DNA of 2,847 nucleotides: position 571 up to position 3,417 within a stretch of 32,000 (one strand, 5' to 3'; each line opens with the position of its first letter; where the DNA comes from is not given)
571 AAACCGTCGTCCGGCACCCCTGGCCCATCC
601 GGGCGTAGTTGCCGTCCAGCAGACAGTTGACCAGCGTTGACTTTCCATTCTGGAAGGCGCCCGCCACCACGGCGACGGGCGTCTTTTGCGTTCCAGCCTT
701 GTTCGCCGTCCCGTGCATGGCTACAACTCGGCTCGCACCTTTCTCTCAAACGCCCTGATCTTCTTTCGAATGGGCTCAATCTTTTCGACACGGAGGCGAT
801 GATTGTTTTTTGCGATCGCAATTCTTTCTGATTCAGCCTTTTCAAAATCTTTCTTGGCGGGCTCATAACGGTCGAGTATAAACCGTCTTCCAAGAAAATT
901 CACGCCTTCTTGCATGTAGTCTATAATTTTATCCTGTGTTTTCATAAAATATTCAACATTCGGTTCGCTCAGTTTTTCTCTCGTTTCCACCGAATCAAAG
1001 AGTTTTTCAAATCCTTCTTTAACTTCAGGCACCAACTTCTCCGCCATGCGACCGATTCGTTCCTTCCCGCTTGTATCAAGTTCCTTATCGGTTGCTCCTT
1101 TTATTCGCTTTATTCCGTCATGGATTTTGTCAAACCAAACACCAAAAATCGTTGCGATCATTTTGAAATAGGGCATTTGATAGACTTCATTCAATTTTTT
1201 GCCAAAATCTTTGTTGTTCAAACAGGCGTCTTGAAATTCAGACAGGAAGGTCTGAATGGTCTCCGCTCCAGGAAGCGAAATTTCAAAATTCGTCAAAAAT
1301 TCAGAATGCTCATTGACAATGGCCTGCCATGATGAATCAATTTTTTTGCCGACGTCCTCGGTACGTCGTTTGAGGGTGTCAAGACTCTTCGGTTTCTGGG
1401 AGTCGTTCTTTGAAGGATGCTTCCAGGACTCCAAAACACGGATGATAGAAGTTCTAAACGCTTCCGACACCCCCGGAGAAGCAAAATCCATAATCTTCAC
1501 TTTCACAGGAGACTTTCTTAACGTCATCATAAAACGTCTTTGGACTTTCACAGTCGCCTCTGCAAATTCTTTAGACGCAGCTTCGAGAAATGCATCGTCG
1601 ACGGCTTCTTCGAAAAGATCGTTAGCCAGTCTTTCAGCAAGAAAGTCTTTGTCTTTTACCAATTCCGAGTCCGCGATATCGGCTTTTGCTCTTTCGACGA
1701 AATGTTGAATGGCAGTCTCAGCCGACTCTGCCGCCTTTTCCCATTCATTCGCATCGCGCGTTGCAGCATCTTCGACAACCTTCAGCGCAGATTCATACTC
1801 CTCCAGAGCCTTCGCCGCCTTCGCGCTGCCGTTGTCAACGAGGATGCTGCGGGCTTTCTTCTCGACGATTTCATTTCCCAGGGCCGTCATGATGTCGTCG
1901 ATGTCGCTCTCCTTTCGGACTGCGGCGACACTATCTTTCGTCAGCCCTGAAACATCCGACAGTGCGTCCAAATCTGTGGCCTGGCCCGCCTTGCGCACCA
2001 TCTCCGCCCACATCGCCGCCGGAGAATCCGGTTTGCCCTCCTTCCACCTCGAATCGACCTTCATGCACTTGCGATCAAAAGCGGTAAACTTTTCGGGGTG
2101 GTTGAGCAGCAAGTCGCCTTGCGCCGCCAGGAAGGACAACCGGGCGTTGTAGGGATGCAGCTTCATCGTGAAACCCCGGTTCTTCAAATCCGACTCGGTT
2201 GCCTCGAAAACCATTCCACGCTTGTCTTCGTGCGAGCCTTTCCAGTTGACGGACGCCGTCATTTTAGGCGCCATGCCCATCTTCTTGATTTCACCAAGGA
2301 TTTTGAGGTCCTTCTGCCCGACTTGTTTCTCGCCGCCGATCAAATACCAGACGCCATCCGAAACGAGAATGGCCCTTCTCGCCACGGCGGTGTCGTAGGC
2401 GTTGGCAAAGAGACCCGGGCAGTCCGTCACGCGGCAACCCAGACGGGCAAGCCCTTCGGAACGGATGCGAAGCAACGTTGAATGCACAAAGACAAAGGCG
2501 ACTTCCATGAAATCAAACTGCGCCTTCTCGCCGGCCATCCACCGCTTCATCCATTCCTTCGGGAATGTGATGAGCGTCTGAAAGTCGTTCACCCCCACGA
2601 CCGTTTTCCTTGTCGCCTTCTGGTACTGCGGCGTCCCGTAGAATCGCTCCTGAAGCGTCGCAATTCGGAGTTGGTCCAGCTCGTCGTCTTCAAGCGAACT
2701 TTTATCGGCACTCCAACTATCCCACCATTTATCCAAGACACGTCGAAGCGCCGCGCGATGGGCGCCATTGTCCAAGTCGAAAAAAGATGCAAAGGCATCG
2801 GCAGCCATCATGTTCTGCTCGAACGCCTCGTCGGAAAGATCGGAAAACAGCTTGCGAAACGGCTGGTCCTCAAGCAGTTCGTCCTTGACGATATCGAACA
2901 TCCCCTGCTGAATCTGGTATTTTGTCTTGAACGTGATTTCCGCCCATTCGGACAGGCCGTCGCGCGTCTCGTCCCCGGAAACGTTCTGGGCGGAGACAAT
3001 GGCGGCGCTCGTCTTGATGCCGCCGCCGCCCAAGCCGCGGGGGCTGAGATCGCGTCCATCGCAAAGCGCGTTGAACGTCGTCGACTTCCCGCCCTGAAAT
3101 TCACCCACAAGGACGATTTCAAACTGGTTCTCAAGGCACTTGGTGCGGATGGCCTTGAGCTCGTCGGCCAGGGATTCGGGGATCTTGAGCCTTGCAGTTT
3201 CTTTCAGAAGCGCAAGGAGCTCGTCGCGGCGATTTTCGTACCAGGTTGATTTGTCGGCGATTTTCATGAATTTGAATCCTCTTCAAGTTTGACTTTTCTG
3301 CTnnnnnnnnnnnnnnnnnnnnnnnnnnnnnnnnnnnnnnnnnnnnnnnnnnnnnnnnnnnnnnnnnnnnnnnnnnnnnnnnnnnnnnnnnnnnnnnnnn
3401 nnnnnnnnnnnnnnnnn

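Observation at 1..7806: Operon of four divergent dynamin-family GTPase paralogs with a divergent XRE regulator: candidate multi-dynamin (Eleos-like?) system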

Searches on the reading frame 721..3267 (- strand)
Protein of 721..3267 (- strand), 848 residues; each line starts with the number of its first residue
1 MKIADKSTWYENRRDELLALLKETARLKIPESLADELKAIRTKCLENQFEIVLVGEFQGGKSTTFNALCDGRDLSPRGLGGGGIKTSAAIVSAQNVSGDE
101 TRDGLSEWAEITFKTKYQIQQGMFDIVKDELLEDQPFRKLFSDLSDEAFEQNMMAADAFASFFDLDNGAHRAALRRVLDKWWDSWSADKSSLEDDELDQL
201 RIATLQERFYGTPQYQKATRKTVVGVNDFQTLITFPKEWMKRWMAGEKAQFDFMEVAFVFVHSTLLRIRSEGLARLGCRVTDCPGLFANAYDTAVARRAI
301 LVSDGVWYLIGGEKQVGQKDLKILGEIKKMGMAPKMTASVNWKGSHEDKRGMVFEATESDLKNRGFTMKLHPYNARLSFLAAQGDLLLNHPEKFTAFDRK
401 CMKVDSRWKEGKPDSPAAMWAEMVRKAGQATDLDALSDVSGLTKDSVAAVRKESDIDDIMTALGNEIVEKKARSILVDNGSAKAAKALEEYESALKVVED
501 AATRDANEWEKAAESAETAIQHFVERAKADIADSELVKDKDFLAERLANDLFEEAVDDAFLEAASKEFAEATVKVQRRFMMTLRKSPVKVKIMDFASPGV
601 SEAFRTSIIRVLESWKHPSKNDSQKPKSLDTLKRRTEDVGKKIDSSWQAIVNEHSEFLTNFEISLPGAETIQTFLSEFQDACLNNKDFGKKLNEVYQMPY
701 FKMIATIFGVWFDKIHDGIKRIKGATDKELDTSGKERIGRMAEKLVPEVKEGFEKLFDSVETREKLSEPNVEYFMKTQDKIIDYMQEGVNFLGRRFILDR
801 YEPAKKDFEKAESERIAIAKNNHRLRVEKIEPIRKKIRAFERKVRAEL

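Call 9: search_protein_families(library=pfam, proteins=[window:721-3267:-], max_evalue=0.1)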
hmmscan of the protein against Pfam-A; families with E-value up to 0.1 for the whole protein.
window:721-3267:- (848 aa): 3 families
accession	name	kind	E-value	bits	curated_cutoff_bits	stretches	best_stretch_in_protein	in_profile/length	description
PF01926.29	MMR_HSR1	-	0.0079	16.7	21.9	0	50-70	1-21/113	50S ribosome-binding GTPase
PF00350.29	Dynamin_N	-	0.011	16.3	27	0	51-80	1-29/168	Dynamin family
PF01031.25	Dynamin_M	-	0.082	12.5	28.5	0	669-803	116-236/287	Dynamin central region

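Call 10: search_protein_families(library=padloc, proteins=[window:721-3267:-], max_evalue=0.1)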
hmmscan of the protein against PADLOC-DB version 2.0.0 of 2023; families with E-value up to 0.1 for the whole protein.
window:721-3267:- (848 aa): 1 family
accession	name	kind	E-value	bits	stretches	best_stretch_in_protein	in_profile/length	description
PDLC03841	LeoBC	-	1.9e-05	22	1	28-73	58-104/601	-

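Call 11: search_protein_families(library=ncbifam, proteins=[window:721-3267:-], max_evalue=0.1)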
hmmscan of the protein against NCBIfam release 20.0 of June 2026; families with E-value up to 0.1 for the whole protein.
window:721-3267:- (848 aa): 1 family
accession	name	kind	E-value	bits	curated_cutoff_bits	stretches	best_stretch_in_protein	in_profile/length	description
NF041922.1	DLP_LeoA_gen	subfamily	0.021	13.8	325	0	20-70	19-71/532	LeoA/HP0731 family dynamin-like GTPase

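Call 20: find_encoding_contigs(protein=window:721-3267:-, flank=10000, max_places=6)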
Protein window:721-3267:- (848 aa): 2 contigs read that carry it; 2 places shown.
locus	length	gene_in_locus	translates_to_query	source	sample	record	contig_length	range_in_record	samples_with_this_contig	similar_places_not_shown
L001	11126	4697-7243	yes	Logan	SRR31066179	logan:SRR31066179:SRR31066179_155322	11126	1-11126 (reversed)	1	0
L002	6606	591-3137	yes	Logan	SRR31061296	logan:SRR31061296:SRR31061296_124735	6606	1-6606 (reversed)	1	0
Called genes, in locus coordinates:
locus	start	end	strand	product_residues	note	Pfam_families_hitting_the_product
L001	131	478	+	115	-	-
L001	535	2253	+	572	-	PF00350:Dynamin_N, PF01926:MMR_HSR1 (faint)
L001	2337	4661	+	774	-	-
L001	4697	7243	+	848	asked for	-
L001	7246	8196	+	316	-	PF00350:Dynamin_N, PF01926:MMR_HSR1 (faint)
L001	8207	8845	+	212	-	-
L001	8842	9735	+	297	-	PF01435:Peptidase_M48, PF13240:Zn_Ribbon_1 (weak)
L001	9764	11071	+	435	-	PF04286:DUF445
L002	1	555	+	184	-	?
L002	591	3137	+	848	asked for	-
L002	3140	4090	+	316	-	PF00350:Dynamin_N, PF01926:MMR_HSR1 (faint)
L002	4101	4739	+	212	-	-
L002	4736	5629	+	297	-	PF01435:Peptidase_M48, PF13240:Zn_Ribbon_1 (weak)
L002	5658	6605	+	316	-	?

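Call 25: find_homologous_proteins(query=window:721-3267:-, max_evalue=0.001)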
Query window:721-3267:- (848 aa): 306 proteins with E <= 0.001 among 8000 candidates; the best 120 are listed.
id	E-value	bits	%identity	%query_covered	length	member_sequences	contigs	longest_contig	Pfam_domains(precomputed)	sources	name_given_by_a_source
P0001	0.0e+0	1892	100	100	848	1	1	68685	-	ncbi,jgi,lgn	ncbi:MAG: hypothetical protein ACOX9C_01755 [Kiritimatiellia bacterium]|jgi:hypothetical protein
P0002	5.8e-287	973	55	100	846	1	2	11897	-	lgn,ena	-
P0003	5.2e-279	946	53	100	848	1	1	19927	-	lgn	-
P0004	8.1e-211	721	44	100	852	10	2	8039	-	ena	-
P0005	5.9e-210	718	44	100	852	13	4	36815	-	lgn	-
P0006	1.3e-209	717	43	100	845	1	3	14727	-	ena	-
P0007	2.7e-208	712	44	100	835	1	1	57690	-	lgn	-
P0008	2.9e-208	712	43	100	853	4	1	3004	-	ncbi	-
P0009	1.6e-206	707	44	100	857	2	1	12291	-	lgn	-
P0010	1.0e-204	701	43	100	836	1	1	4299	-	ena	-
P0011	2.4e-204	699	43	100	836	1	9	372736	-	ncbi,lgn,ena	-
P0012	9.9e-204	697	43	99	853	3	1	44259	-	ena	-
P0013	1.4e-203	697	43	100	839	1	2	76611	-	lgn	-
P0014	2.2e-203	696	43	100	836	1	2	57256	-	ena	-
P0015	2.2e-203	696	43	100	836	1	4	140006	-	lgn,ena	-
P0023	3.0e-200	686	44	100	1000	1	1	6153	PF13676.12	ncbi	-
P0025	5.4e-200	685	43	100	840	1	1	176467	-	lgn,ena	-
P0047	3.5e-196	672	42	99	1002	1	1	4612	PF01926.30,PF00350.30,PF13676.12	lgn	-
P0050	2.0e-195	670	40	100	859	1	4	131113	PF01926.30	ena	-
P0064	1.1e-191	657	41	100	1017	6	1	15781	PF01582.26,PF13676.12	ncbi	-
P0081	3.4e-180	619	41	100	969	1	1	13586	PF08310.18,PF00350.30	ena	-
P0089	1.3e-161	558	39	100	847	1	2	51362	-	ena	-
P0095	3.0e-156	540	37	100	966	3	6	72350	PF08310.18,PF00350.30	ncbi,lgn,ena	-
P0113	4.4e-137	477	34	100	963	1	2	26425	PF01926.30,PF00350.30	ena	-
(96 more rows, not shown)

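Call 26: find_encoding_contigs(protein=P0011, flank=10000, max_places=2)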
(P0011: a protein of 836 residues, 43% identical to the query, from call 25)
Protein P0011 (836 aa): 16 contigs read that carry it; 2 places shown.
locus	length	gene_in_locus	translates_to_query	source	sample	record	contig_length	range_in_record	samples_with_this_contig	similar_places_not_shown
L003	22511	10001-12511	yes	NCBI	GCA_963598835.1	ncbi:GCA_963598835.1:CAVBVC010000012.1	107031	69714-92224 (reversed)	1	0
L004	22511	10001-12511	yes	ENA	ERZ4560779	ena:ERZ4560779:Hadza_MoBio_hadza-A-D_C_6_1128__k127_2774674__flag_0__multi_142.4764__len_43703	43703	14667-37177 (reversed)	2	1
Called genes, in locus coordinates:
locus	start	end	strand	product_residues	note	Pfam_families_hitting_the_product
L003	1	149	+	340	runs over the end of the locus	PF00294:PfkB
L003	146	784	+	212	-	PF00730:HhH-GPD, PF00633:HHH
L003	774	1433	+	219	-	PF04028:DUF374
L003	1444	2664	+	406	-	PF00994:MoCF_biosynth, PF02464:CinA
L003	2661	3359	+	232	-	PF03588:Leu_Phe_trans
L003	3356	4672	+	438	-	PF13231:PMT_2 (weak)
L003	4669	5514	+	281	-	PF01261:AP_endonuc_2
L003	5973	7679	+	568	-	PF00350:Dynamin_N, PF01926:MMR_HSR1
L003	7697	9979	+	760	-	-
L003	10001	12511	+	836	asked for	-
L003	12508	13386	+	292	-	PF00350:Dynamin_N (weak), PF01926:MMR_HSR1, PF00350:Dynamin_N (weak)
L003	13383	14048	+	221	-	-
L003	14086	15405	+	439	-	PF04286:DUF445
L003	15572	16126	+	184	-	PF04542:Sigma70_r2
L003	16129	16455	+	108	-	-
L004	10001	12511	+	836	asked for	-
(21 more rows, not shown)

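Call 27: find_encoding_contigs(protein=P0064, flank=10000, max_places=2)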
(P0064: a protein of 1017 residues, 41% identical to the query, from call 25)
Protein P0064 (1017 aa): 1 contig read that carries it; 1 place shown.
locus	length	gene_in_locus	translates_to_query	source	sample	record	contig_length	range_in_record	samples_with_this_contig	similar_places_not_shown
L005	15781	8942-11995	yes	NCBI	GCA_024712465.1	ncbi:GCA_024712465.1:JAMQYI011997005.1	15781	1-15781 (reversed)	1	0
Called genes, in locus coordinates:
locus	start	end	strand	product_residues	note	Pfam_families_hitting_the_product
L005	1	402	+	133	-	?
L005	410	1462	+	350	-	PF00069:Pkinase, PF01636:APH (faint), PF07714:PK_Tyr_Ser-Thr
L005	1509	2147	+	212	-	-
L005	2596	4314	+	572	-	PF00350:Dynamin_N, PF01926:MMR_HSR1 (weak)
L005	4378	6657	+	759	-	-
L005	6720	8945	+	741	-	-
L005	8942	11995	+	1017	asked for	PF01582:TIR (weak), PF13676:TIR_2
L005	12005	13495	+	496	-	PF00350:Dynamin_N, PF01926:MMR_HSR1 (weak)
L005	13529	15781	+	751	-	?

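Call 28: find_encoding_contigs(protein=P0095, flank=10000, max_places=2)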
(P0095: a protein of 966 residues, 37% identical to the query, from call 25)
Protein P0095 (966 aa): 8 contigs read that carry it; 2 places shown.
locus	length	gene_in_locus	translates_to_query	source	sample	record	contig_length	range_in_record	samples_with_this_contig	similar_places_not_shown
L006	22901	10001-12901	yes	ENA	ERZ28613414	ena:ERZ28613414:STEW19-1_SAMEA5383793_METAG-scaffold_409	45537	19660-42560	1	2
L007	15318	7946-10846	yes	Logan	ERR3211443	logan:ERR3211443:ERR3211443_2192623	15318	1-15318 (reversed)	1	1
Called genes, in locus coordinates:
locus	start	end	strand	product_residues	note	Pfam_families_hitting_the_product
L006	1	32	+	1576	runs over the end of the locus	-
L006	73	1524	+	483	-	PF03629:SASA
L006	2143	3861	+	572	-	PF00350:Dynamin_N, PF01926:MMR_HSR1 (weak)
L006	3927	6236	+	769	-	-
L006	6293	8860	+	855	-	-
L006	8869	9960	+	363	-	PF00350:Dynamin_N, PF01926:MMR_HSR1 (weak)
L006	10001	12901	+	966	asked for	PF08310:LGFP (faint), PF00350:Dynamin_N (weak)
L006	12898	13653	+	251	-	PF00350:Dynamin_N (weak), PF01926:MMR_HSR1, PF03193:RsgA_GTPase (faint)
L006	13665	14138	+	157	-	-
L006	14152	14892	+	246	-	PF24161:CCDC39 (weak), PF25762:HAUS1 (weak), PF23649:FKBP15 (weak)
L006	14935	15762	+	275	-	PF01435:Peptidase_M48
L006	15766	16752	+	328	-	PF01734:Patatin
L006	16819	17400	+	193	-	PF15887:Peptidase_Mx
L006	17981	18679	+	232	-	PF00005:ABC_tran, PF13304:AAA_21 (faint)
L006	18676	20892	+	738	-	PF12679:ABC2_membrane_2, PF12698:ABC2_membrane_3 (weak), PF09822:ABC_transp_aux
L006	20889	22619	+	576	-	PF14238:DUF4340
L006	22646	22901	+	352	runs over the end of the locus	PF01073:3Beta_HSD, PF01370:Epimerase, PF02719:Polysacc_synt_2, PF04321:RmlD_sub_bind, PF16363:GDP_Man_Dehyd, PF13460:NAD_binding_10, PF07993:NAD_binding_4 (weak)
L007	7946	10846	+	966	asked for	PF08310:LGFP (faint), PF00350:Dynamin_N (weak)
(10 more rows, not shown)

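Call 34: search_solved_structures(query=A2, max_evalue=1, show_alignments=1)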
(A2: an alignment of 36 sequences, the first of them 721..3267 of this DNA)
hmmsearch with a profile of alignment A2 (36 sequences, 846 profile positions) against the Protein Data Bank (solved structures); distinct sequences matched with E-value up to 1: 16.
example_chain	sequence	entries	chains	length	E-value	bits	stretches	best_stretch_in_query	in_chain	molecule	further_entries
3r2p_A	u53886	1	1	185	0.036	15.4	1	751-845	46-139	Apolipoprotein A-I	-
5jxd_A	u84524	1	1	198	0.041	15.3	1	546-672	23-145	Tumor necrosis factor alpha-induced protein 8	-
9jkp_B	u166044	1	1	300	0.047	15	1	295-335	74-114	GTPase Era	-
3k2s_A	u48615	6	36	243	0.05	15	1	751-845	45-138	Apolipoprotein A-I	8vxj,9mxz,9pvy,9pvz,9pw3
1av1_A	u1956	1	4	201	0.096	14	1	751-845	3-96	APOLIPOPROTEIN A-I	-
2msc_A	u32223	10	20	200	0.12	13.7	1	752-845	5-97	Apolipoprotein A-I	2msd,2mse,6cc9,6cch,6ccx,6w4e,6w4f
6pts_A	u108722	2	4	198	0.12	13.7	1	752-845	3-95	Apolipoprotein A-I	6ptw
4v6m_A0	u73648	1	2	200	0.14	13.5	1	752-845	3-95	Apolipoprotein A-I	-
5dn8_A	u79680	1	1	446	0.24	12.7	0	303-338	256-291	GTPase Der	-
8eqs_C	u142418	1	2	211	0.38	12.1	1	755-845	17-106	Apolipoprotein A-I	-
7kjr_C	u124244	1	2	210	0.43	11.9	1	755-845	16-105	Apolipoprotein A-I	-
2wjj_A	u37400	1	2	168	0.43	11.9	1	53-74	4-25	FERROUS IRON TRANSPORT PROTEIN B HOMOLOG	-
2wjg_A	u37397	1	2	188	0.44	11.9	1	53-73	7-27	FERROUS IRON TRANSPORT PROTEIN B HOMOLOG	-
2wji_A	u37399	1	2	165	0.45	11.8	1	53-74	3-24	FERROUS IRON TRANSPORT PROTEIN B HOMOLOG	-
2wjh_A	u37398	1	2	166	0.46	11.8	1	53-74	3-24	FERROUS IRON TRANSPORT PROTEIN B HOMOLOG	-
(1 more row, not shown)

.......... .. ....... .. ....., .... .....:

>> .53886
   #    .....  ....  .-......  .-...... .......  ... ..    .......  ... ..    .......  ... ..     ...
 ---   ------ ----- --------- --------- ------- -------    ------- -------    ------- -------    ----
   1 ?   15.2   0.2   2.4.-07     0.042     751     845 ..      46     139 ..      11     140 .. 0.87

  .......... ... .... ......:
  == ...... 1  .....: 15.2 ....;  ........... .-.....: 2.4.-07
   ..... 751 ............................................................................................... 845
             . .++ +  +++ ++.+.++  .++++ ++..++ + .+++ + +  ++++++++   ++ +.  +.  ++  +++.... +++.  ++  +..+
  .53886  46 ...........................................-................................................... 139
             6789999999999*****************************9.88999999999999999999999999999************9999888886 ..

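Call 35: search_protein_families(library=pfam, proteins=[L001:7246-8196:+, L001:8207-8845:+, L001:8842-9735:+, L001:9764-11071:+, L001:131-478:+], max_evalue=0.1)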
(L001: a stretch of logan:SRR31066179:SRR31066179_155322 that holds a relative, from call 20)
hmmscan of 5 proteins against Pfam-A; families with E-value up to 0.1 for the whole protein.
L001:7246-8196:+ (316 aa): 5 families
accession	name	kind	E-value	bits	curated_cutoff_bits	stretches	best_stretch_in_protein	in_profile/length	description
PF00350.29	Dynamin_N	-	8.4e-11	42.6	27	1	17-164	2-163/168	Dynamin family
PF01926.29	MMR_HSR1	-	6.7e-06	26.6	21.9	1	17-166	3-111/113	50S ribosome-binding GTPase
PF00009.33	GTP_EFTU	-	0.00025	21.1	26.5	1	16-169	6-131/188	Elongation factor Tu GTP binding domain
PF09818.15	ABC_ATPase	-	0.0053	16.3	23.2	1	11-69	78-136/283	P-loop domain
PF06080.18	DUF938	-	0.041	14.1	27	1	158-214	36-91/202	Protein of unknown function (DUF938)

L001:8207-8845:+ (212 aa): 11 families
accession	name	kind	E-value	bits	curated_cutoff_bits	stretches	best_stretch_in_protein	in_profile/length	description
PF06005.17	ZapB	-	0.0023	18.8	31.5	0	123-189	14-69/71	Cell division protein ZapB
PF14662.11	KASH_CCD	-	0.0029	18.1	43.3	1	50-206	25-183/191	Coiled-coil region of CCDC155 or KASH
PF10459.15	Peptidase_S46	-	0.0036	16.5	22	1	59-195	283-425/698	Peptidase S46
PF16515.11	HIP1_clath_bdg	-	0.019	15.8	28.8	0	26-88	21-79/99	Clathrin-binding domain of Huntingtin-interacting protein 1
PF08227.16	DASH_Hsk3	-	0.036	14.9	24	1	122-156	4-38/45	DASH complex subunit Hsk3 like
PF18822.6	CdvA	-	0.046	14.2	30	1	58-104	19-65/123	CdvA-like coiled-coil domain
PF00038.26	Filament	-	0.048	13.7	40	0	47-104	228-285/313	Intermediate filament protein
PF02181.28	FH2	-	0.05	13.2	34.8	1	113-199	269-358/372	Formin Homology 2 Domain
PF14712.11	Snapin_Pallidin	-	0.073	14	29.6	0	117-194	10-83/89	Snapin/Pallidin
PF13870.11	CCDC113_CCDC96_CC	-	0.098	12.8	31.6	0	161-197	51-87/177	CCDC113/CCDC96, coiled-coil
PF17078.10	SHE3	-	0.1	12.8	30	0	125-199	8-85/228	SWI5-dependent HO expression protein 3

L001:8842-9735:+ (297 aa): 10 families
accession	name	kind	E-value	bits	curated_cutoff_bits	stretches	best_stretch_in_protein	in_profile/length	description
PF01435.24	Peptidase_M48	-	1.9e-18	67.4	20.3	1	69-249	17-185/186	Peptidase family M48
PF13240.11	Zn_Ribbon_1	-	8.9e-07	29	25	1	276-297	2-23/23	zinc-ribbon domain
PF13248.11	Zn_ribbon_3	-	4.4e-05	23.2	27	1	276-297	5-26/26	zinc-ribbon domain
PF17032.10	Zn_ribbon_15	-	0.00055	21.1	28.9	1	238-294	21-73/73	zinc-ribbon family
PF12773.13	DZR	-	0.0023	18.5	27.3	1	274-294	25-45/45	Double zinc ribbon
PF12172.15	zf-ChsH2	-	0.013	15.8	23.2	1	275-295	13-33/37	ChsH2, rubredoxin-like zinc ribbon domain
PF10571.15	UPF0547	-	0.046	14.3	29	1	275-294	2-21/26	Uncharacterised protein family UPF0547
PF06221.18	zf-C2HC5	-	0.049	14.1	25.8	0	272-295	16-42/54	Putative zinc finger motif, C2HC5-type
PF09297.16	Zn_ribbon_NUD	-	0.082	13.1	24.8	0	288-295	4-11/32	NADH pyrophosphatase zinc ribbon domain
PF24460.1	DUF7575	-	0.096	12.5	28.5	0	274-295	4-25/28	Domain of unknown function (DUF7575)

L001:9764-11071:+ (435 aa): 1 family
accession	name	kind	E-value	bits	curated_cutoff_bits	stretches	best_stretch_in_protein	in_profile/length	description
PF04286.17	DUF445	-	7.2e-27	95.7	33.8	1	71-433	3-361/368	Protein of unknown function (DUF445)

L001:131-478:+ (115 aa): 0 families

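Call 49: search_protein_families(library=padloc, proteins=[L001:7246-8196:+, L001:8207-8845:+, L001:8842-9735:+, L001:9764-11071:+], max_evalue=0.01)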
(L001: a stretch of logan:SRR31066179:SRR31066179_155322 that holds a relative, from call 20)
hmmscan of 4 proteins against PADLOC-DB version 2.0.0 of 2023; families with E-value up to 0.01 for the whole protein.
L001:7246-8196:+ (316 aa): 3 families
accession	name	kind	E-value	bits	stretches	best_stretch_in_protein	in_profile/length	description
PDLC03839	LeoA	-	2.3e-11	41.5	1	106-160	104-161/559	-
PDLC03841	LeoBC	-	6e-07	26.9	1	106-170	123-190/601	-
PDLC04790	PDC-S01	-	0.0041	13.9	1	10-36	24-50/422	-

L001:8207-8845:+ (212 aa): 1 family
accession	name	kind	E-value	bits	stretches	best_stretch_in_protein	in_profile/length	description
PDLC03859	LmuB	-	0.0088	13.3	0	41-187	355-456/611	-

L001:8842-9735:+ (297 aa): 0 families

L001:9764-11071:+ (435 aa): 0 families
